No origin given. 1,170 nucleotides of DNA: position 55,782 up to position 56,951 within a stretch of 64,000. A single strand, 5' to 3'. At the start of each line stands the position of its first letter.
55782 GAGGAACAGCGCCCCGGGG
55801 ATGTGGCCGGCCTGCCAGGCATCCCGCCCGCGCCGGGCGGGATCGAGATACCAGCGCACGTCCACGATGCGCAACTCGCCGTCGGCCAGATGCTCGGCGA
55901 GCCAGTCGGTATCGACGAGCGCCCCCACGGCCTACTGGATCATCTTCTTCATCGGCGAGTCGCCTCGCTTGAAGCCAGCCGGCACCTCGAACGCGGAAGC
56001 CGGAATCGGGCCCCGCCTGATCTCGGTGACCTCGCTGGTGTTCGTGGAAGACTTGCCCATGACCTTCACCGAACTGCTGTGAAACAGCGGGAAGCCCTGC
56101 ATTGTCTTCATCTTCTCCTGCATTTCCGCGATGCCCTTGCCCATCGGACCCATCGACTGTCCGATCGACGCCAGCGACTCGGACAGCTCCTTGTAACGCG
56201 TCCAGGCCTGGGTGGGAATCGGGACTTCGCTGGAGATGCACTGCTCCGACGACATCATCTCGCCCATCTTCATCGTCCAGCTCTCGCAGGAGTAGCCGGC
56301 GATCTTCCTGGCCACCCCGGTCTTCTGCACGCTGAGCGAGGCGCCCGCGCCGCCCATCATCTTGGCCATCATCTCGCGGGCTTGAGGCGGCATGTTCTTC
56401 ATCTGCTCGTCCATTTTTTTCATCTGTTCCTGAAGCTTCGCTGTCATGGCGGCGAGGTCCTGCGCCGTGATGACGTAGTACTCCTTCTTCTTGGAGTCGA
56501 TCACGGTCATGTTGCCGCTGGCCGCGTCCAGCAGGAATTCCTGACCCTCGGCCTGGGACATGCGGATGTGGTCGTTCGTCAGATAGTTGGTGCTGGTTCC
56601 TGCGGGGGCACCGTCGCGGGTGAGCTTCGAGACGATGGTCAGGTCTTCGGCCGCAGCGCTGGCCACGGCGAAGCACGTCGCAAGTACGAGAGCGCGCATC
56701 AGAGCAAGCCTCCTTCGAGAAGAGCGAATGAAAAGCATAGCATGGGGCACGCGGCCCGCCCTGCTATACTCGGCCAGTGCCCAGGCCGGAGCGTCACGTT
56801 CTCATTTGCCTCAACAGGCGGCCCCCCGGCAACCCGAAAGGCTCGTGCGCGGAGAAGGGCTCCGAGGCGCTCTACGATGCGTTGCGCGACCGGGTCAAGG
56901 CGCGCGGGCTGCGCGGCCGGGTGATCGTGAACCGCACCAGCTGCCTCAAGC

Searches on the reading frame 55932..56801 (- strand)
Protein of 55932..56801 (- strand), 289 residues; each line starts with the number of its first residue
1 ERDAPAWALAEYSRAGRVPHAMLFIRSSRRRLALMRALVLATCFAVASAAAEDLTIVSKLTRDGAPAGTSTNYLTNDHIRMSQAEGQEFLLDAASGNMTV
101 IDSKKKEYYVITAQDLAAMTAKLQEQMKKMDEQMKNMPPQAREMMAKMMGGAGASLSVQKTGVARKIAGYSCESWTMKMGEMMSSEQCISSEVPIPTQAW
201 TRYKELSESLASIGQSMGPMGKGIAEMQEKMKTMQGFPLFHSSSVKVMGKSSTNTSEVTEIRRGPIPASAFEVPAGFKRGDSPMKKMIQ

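Call 53: search_protein_families(library=pfam, proteins=[window:55932-56801:-], max_evalue=0.001)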
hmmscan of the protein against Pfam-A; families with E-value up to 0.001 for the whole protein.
window:55932-56801:- (289 aa): 2 families
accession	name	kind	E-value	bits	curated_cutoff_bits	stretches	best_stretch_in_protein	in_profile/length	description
PF14371.13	DUF4412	-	1.7e-09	38.2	21.6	1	69-277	17-191/191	Domain of unknown function (DUF4412)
PF11304.13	DUF3106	-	0.00034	21.5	24.3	0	87-149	8-70/104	Protein of unknown function (DUF3106)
